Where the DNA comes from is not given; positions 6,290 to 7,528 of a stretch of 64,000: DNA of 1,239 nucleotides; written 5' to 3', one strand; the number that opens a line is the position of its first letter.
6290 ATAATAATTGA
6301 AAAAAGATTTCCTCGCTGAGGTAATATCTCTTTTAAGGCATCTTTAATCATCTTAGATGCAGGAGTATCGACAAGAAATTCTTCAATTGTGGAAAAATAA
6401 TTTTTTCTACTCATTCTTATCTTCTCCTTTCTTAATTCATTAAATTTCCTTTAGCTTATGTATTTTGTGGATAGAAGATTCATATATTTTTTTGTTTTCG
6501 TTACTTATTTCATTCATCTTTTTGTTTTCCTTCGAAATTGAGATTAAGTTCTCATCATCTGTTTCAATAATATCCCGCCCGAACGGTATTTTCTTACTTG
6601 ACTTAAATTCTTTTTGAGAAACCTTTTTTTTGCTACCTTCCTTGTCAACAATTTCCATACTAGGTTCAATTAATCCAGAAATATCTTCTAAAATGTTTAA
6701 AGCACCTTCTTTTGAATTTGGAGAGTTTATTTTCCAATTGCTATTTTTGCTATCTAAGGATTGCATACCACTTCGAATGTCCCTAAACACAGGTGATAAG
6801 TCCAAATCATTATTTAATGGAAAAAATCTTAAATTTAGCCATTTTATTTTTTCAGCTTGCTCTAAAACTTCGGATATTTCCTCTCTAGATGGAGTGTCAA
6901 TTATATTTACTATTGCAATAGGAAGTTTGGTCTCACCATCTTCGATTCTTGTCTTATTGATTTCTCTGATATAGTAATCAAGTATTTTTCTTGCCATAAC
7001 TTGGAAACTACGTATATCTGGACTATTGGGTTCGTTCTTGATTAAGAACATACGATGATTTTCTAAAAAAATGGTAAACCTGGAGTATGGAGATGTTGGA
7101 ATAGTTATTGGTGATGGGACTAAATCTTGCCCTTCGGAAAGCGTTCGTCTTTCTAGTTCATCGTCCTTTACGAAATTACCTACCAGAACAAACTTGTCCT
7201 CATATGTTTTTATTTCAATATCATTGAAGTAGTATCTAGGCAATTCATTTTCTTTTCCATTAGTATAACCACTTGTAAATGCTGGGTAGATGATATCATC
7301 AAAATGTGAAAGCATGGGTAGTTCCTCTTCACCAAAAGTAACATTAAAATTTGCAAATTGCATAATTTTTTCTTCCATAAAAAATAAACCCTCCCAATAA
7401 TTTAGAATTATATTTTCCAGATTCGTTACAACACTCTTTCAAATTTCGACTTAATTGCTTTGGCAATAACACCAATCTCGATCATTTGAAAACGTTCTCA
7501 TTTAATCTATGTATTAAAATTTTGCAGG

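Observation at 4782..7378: Tight three-gene operon (312-aa orphan / four-TM 215 aa / NdpA-like ~333 aa) inside a mobile-element remnant: best candidate for an undescribed system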

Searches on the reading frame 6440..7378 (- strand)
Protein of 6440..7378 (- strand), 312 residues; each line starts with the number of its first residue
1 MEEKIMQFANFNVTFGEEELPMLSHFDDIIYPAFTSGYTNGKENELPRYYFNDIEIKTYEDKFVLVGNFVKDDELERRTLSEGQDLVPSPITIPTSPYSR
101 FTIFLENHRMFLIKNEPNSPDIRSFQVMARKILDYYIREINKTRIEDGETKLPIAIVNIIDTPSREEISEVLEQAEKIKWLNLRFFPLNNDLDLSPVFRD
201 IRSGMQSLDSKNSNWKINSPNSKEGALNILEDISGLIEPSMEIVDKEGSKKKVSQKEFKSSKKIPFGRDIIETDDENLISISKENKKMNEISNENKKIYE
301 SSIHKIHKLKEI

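Call 4: search_protein_families(library=pfam, proteins=[window:6440-7378:-], max_evalue=1)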
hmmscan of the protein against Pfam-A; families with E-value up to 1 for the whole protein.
window:6440-7378:- (312 aa): 1 family
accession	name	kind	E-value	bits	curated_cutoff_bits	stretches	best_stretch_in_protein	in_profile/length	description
PF22357.2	AF1548-like_C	-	0.47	11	23.9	1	262-298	19-55/56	AF1548-like, C-terminal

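Call 5: search_protein_families(library=padloc, proteins=[window:6440-7378:-], max_evalue=1)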
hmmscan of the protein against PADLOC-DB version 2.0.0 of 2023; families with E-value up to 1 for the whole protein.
window:6440-7378:- (312 aa): 0 families

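Call 6: search_protein_families(library=ncbifam, proteins=[window:6440-7378:-], max_evalue=1)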
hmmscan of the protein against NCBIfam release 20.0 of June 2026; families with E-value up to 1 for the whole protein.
window:6440-7378:- (312 aa): 1 family
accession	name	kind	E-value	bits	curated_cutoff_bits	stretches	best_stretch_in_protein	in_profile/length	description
TIGR00407.1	proA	equivalog_domain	0.068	12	317.45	1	145-179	155-187/398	glutamate-5-semialdehyde dehydrogenase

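Call 9: find_homologous_proteins(query=window:6440-7378:-)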
Query window:6440-7378:- (312 aa): 190 proteins with E <= 0.001 among 1218 candidates; the best 120 are listed.
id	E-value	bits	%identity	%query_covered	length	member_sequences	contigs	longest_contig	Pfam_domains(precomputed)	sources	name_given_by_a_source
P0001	3.9e-196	668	100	98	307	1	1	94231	-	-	-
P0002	1.9e-103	364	55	99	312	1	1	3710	-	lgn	-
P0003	1.2e-91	325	49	100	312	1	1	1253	-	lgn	-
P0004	1.2e-90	322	51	99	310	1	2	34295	-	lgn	-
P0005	3.5e-90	320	49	99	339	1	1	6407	-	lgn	-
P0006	4.7e-90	320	49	99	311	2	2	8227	-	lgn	-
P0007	5.5e-90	319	51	98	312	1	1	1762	-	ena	-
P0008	1.0e-88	315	49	99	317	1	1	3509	-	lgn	-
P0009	1.7e-88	315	49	96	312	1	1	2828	-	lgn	-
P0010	2.5e-88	314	49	99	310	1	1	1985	-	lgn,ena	-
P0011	3.2e-88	314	49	99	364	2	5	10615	-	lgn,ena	-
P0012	4.1e-88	313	48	99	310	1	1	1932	-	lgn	-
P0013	7.6e-88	312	48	99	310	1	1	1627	-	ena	-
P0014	9.6e-88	312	47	99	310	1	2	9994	-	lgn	-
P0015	9.7e-88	312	48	99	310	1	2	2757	-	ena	-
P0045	2.9e-84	301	46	100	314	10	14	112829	PF15931.11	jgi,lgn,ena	-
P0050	8.6e-84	299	48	97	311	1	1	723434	-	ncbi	ncbi:MAG: hypothetical protein AB9856_03580 [Cellulosilyticaceae bacterium]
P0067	7.6e-83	296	46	98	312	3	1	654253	-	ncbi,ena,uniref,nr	ncbi:hypothetical protein [uncultured Oscillibacter sp.]|uniref:hypothetical protein n=1 Tax=uncultu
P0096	9.2e-80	286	47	99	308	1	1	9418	PF15931.11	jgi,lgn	jgi:hypothetical protein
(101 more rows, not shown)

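Call 12: find_related_loci(query=A1, collection=genome_contigs, flank=10000)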
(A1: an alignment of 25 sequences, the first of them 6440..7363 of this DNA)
Query A1 (307 aa) in genome_contigs; peptide patterns used: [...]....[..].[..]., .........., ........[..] (x = any residue, [..] = any of these).
72 stretches matched a pattern; 30 encode a relative of the query (tblastn E <= 1e-3); 30 distinct loci.
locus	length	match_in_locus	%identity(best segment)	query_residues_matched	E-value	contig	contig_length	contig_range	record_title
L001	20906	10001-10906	48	1-304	3e-91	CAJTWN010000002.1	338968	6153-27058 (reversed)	MAG TPA_asm: uncultured Clostridia bacterium isolate MGBC116426 genome assembly, contig: MGBC116426.2, whole genome shot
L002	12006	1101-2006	46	1-304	2e-90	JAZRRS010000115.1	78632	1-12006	MAG: Faecousia sp. isolate T1900045352_YK20190042.MAGScoT_cleanbin_000079 SGB_6764_k141_2490687, whole genome shotgun se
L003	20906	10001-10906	44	1-304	2e-89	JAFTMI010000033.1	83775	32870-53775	MAG: Oscillospiraceae bacterium isolate RGIG3949 Roe_deer_Cecum-3__c368495, whole genome shotgun sequence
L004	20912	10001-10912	44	1-306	1e-88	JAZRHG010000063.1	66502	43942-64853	MAG: Faecousia sp. isolate T1900045484_YK20190178.MAGScoT_cleanbin_000018 SGB_7332_k141_947688, whole genome shotgun seq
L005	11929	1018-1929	45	1-305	1e-87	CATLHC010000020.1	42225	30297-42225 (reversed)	MAG TPA_asm: uncultured Oscillospiraceae bacterium isolate MGG04455_1680015456 genome assembly, contig: ERR3199535_829,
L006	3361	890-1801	43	1-306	3e-88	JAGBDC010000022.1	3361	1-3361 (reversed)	MAG: Alphaproteobacteria bacterium isolate RGIG9009 Water_deer_Rectum-3__c350088, whole genome shotgun sequence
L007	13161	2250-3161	43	1-306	7e-87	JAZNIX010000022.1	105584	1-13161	MAG: Faecousia sp. isolate T1900044682_TS20190148.MAGScoT_cleanbin_000024 SGB_1699_k141_675983, whole genome shotgun seq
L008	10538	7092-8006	43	1-306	1e-82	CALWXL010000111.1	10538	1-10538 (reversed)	MAG: uncultured Oscillospiraceae bacterium isolate BRZ_QR__bin68 genome assembly, contig: BRZ_QR__NODE_7869_length_10538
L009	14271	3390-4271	44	1-295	4e-81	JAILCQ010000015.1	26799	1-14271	MAG: Bacillota bacterium isolate RUI589 k141_15611149_flag=0_multi=17.0000_len=26799, whole genome shotgun sequence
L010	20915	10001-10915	42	1-304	1e-78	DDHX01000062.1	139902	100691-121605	MAG TPA_asm: Ruminococcaceae bacterium UBA1865 UBA1865_contig_417, whole genome shotgun sequence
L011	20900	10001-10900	45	1-295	4e-73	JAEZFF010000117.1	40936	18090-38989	MAG: Bacillota bacterium isolate OH_CBrB_40 k127_3759258, whole genome shotgun sequence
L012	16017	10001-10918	41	1-304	6e-73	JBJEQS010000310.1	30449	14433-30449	MAG: Oscillospiraceae bacterium isolate SARD08_bin.038 NODE_482_length_30449_cov_8.477035, whole genome shotgun sequence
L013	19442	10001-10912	38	1-304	2e-71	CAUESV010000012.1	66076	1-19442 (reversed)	MAG TPA_asm: uncultured Collinsella sp. isolate DRR221348_bin.5_MetaWRAP_v1.3_MAG genome assembly, contig: ERZ19210968.1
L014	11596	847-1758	38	1-304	1e-71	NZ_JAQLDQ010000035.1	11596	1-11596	Collinsella aerofaciens strain RTP21221st1_H3_RTP21221_200709 NODE_35_length_11596_cov_16.574182, whole genome shotgun s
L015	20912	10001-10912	40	1-301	5e-71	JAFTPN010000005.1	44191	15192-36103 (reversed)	MAG: Clostridia bacterium isolate RGIG4032 Roe_deer_Cecum-5__c665, whole genome shotgun sequence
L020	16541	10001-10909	40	1-304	3e-67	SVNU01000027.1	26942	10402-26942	MAG: Ruminococcus sp. isolate SIG547 NODE_35702_length_26942_cov_2.274548, whole genome shotgun sequence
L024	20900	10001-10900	39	1-304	2e-68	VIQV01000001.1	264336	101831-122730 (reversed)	Lachnospiraceae bacterium MD329 10_Assembly.final.scaffolds_scaffold4.1, whole genome shotgun sequence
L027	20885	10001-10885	35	1-299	4e-42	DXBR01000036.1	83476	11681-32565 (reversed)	MAG TPA_asm: Candidatus Anaerobutyricum stercoris isolate CHK179-28034 CHK179__C52049_L83476_SAMEA5754823, whole genome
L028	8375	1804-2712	30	3-297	1e-33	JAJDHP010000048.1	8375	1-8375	Methanimicrococcus sp. OttesenSCG-928-J09 AH-928-J09_NODE_48, whole genome shotgun sequence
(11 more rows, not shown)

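Call 15: search_protein_families(library=pfam, alignment_id=A1, max_evalue=1)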
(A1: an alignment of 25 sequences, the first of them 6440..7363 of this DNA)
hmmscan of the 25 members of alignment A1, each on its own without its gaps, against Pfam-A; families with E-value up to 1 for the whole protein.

A. member 1, window:6440-7363:- (307 aa): 1 family
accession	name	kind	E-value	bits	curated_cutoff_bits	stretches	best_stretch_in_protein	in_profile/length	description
PF22357.2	AF1548-like_C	-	0.46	11.1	23.9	1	257-293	19-55/56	AF1548-like, C-terminal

B. families by the number of members that match (of 25 scanned): 12 families
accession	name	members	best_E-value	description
PF02769.27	AIRS_C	2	0.12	AIR synthase related protein, C-terminal domain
PF22563.2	iREC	1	0.0019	Inactive Receiver domain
PF19866.4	DUF6339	1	0.0064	Family of unknown function (DUF6339)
PF08559.15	Cut8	1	0.011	Cut8, nuclear proteasome tether protein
PF23357.1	DUF7088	1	0.034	Domain of unknown function (DUF7088)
PF10909.13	DUF2682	1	0.07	Protein of unknown function (DUF2682)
PF17138.9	DUF5111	1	0.078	Domain of unknown function (DUF5111)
PF01073.25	3Beta_HSD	1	0.097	3-beta hydroxysteroid dehydrogenase/isomerase family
PF16203.11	ERCC3_RAD25_C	1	0.1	ERCC3/RAD25/XPB C-terminal helicase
PF09779.14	Ima1_N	1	0.11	Ima1 N-terminal domain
PF11747.13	RebB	1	0.18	Killing trait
PF22357.2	AF1548-like_C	1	0.46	AF1548-like, C-terminal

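Call 23: predict_structure(alignment_id=A1)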
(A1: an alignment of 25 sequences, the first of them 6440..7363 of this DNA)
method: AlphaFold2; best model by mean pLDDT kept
length: 307 residues; sequences in the alignment: 25
mean_pLDDT: 91.9   pTM: 0.88
mean pLDDT of the five models: 91.9, 90.2, 90.0, 88.3, 87.6
residues with pLDDT >= 90: 233; 70-90: 73; 50-70: 1; < 50: 0
segments of 3 or more residues with pLDDT < 50: none
pLDDT, mean of each block of 10 residues (from residue 1): 95 93 98 87 95 96 93 78 79 97 95 93 97 96 95 92 89 96 87 93 93 93 91 94 92 80 91 93 90 95 93
secondary structure, 60 per line:
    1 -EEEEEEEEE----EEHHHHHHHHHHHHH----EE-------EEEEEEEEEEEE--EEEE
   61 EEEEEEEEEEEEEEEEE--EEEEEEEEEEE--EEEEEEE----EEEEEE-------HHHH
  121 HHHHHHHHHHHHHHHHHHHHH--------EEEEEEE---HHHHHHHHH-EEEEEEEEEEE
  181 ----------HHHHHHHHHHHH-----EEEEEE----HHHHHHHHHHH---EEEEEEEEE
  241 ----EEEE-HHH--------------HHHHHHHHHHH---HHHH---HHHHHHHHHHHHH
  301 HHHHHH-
elements in order: E2-10 H17-29 E43-54 E57-77 E80-90 E93-99 E104-109 H117-141 E150-156 H160-168 E170-180 H191-202 E208-213 H218-228 E232-240 E245-248 H267-277 H281-284 H288-306

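Call 25: fold_search(model_id=the predicted structure, library=pdb)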
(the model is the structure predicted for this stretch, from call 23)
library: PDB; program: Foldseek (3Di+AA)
matches with E <= 10: 595; with E <= 0.001: 0
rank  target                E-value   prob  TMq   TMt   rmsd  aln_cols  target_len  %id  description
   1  3i0y_B                2.3e-01  0.18  0.11  0.21  11.7        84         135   11  Crystal structure of a putative polyketide cyclase (xcc0381) from xanthomonas campestris pv. campestris at 1.50 A reso (released 2009-07-21)
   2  9l12_E                2.5e-01  0.03  0.07  0.04  14.9       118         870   15  Crystal structure of Cas12h ternary complex (released 2025-06-11)
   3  5tod_A                2.8e-01  0.06  0.10  0.14  18.8       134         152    8  Transmembrane protein 24 SMP domain (released 2017-03-01)
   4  6yfs_AB               3.0e-01  0.18  0.12  0.24  16.5       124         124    9  Virus-like particle of bacteriophage PQ-465 (released 2020-09-02)
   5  3jun_B                3.2e-01  0.25  0.13  0.23   7.6        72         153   12  Crystal Structure of PhzA/B from Burkholderia cepacia R18194 in simultaneous complex with racemic 5-bromo-2-(piperidin (released 2009-09-29)
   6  2ejx                  3.2e-01  0.10  0.15  0.24  16.9       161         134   14  Crystal structure of the hypothetical protein STK_08120 from Sulfolobus tokodaii (released 2008-03-25)
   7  5yk7_C                3.2e-01  0.09  0.10  0.14  18.0       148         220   14  Crystal Structure of Mdm12-Mmm1 complex (released 2018-01-10)
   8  3juq_B                3.5e-01  0.23  0.13  0.23   7.5        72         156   12  Crystal Structure of PhzA/B from Burkholderia cepacia R18194 cocrystallized with 2 mM racemic 5-bromo-2-(piperidin-3-y (released 2009-09-29)
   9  6i9r_d                3.8e-01  0.35  0.16  0.22  13.0       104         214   10  Large subunit of the human mitochondrial ribosome in complex with Virginiamycin M and Quinupristin (released 2020-07-08)
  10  6yfs_AA               3.8e-01  0.15  0.12  0.24  16.1       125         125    9  Virus-like particle of bacteriophage PQ-465 (released 2020-09-02)
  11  6sdg_B                3.8e-01  0.04  0.09  0.09  19.6       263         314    8  Crystal structure of the DNA binding domain of M. polymorpha Auxin Response Factor 2 (MpARF2) in complex with High Aff (released 2020-04-08)
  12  6yfc_AA               4.0e-01  0.08  0.12  0.21  16.1       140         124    6  Virus-like particle of bacteriophage AVE019 (released 2020-09-02)
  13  3ub1_B                4.2e-01  0.35  0.16  0.18  10.7        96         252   10  Ntf2 like protein involved in plasmid conjugation (released 2012-02-08)
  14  3i0y_A                4.2e-01  0.15  0.12  0.21   9.8        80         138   10  Crystal structure of a putative polyketide cyclase (xcc0381) from xanthomonas campestris pv. campestris at 1.50 A reso (released 2009-07-21)
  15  5tod_F                4.2e-01  0.05  0.10  0.16  19.0       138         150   11  Transmembrane protein 24 SMP domain (released 2017-03-01)
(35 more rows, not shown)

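Call 26: search_solved_structures(query=A1, max_evalue=10)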
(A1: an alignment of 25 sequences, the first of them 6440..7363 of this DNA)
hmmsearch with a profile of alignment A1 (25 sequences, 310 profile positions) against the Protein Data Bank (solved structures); distinct sequences matched with E-value up to 10: 5.
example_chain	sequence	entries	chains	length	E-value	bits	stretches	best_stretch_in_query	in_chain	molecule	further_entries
9zlk_A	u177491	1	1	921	0.29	13.5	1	160-294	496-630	Magnesium-transporting ATPase, P-type 1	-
8fm6_A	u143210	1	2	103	0.41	13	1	227-293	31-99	Ssr1698 protein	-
8gdw_AAA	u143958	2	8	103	0.46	12.9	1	227-293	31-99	Ssr1698 protein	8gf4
6if6_A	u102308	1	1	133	0.48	12.8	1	34-93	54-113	Protein SflA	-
8gbk_G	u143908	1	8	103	0.74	12.2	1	227-293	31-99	Ssr1698 protein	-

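Call 31: fold_search(model_id=the predicted structure, library=viral)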
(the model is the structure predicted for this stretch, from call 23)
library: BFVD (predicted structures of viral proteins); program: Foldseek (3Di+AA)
matches with E <= 10: 808; with E <= 0.001: 4
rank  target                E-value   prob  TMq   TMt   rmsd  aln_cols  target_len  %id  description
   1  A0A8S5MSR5            2.5e-09  1.00  0.34  0.37  13.5       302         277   16  Uncharacterized protein [Siphoviridae sp. ctD6g5]
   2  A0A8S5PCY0            8.9e-09  1.00  0.47  0.49  10.3       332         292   12  Uncharacterized protein [Myoviridae sp. ctgr818]
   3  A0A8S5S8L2            1.5e-08  1.00  0.39  0.38  11.2       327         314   10  Uncharacterized protein [Siphoviridae sp. ctylc9]
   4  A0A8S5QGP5            9.5e-08  1.00  0.52  0.53   8.7       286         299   11  Uncharacterized protein [Siphoviridae sp. ctF6o6]
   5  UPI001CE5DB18         3.3e-02  0.18  0.13  0.19  19.4       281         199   11  (no name look-up for this kind of identifier)
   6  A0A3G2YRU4            7.2e-02  0.89  0.17  0.35   7.4        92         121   14  Uncharacterized protein [Serratia phage vB_SmaA_3M]
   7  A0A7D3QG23            8.6e-02  0.25  0.13  0.20  13.6       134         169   10  (no name in the UniProt tables at hand)
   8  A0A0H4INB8            8.6e-02  0.20  0.22  0.23  14.7       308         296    7  Recombination-associated protein RdgC [Pseudoalteromonas phage H101]
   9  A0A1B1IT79            9.6e-02  0.21  0.12  0.22  15.8       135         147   12  (no name in the UniProt tables at hand)
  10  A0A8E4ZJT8            1.1e-01  0.33  0.14  0.24  13.0       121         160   12  Uncharacterized protein [Olleya phage Harreka_1]
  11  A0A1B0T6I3            1.3e-01  0.13  0.17  0.18  19.7       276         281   11  (no name in the UniProt tables at hand)
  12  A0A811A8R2            1.3e-01  0.02  0.10  0.08  26.6       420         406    8  (no name in the UniProt tables at hand)
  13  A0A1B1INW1            1.3e-01  0.11  0.08  0.19  16.2       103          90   13  (no name in the UniProt tables at hand)
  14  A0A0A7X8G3            1.4e-01  0.06  0.13  0.10  20.6       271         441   11  Uncharacterized protein [Escherichia phage Bp4]
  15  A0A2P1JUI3            1.5e-01  0.54  0.13  0.35   6.9        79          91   13  Uncharacterized protein [Erwinia phage vB_EamM-Bue1]
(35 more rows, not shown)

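Call 32: search_protein_families(library=phrogs, proteins=[window:6440-7363:-], max_evalue=1)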
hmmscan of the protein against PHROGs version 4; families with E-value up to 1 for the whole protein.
window:6440-7363:- (307 aa): 1 family
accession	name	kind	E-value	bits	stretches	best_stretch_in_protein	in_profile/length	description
phrog_18918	-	unknown function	0.18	13.1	1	254-298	40-84/109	-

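Call 33: search_dna_similar(query=window:6440-7363:-, collection=phages, mode=protein, max_evalue=0.001)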
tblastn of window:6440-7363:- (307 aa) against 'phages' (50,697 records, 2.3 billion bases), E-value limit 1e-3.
No match.

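Call 34: find_related_loci(query=A1, collection=viral_contigs, flank=10000)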
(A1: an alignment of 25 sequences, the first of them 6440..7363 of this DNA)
Query A1 (307 aa) in viral_contigs; peptide patterns used: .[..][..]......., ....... (x = any residue, [..] = any of these).
27 stretches matched a pattern; 6 encode a relative of the query (tblastn E <= 1e-3); 6 distinct loci.
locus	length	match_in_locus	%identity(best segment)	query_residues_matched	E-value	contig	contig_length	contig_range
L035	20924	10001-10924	45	1-304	4e-87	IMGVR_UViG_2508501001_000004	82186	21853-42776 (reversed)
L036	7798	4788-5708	45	1-295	2e-74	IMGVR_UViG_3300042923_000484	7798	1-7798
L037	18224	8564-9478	40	1-303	9e-69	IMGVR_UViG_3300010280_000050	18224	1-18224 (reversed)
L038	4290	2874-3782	40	1-304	5e-68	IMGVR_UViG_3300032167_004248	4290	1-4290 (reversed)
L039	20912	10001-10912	38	1-298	1e-64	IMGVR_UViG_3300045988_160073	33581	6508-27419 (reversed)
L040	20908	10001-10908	48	1-304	4e-60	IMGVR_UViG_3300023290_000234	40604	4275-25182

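Call 35: search_dna_similar(query=window:6440-7363:-, collection=plasmids, mode=protein, max_evalue=0.001)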
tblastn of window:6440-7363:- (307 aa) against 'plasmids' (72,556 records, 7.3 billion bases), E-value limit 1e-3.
Records with a match: 1; places in all: 1; records where one place covers at least 80% of the query: 0.
Best place of each record, by identity: <60% 1.
By first word of the organism name: Salinivibrio 1.
By predicted mobility (MOB-suite, as given by PLSDB): non-mobilizable 1.
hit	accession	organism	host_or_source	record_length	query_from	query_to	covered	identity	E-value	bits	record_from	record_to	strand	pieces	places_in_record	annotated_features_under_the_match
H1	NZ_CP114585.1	Salinivibrio proteolyticus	-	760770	1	219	71%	28.1%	1e-8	64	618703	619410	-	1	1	hypothetical protein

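Call 36: find_encoding_contigs(protein=P0050, flank=10000, max_places=1)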
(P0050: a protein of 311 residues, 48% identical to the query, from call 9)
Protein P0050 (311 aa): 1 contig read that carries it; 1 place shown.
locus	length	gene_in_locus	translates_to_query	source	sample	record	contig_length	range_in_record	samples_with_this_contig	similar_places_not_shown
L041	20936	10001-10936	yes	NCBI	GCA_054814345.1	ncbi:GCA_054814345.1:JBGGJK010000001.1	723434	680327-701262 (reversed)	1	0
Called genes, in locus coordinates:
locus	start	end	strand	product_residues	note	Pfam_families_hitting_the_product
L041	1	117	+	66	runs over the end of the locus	-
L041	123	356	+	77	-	-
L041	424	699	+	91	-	PF01978:TrmB, PF12802:MarR_2, PF01022:HTH_5 (weak)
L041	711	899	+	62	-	-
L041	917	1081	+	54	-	-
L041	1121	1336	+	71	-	-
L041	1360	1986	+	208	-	PF27459:YoqU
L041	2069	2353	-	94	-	-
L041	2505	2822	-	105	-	-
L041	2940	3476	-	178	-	-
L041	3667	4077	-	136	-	-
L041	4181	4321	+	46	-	-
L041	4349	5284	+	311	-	PF00145:DNA_methylase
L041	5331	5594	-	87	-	-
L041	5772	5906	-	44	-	-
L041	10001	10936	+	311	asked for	-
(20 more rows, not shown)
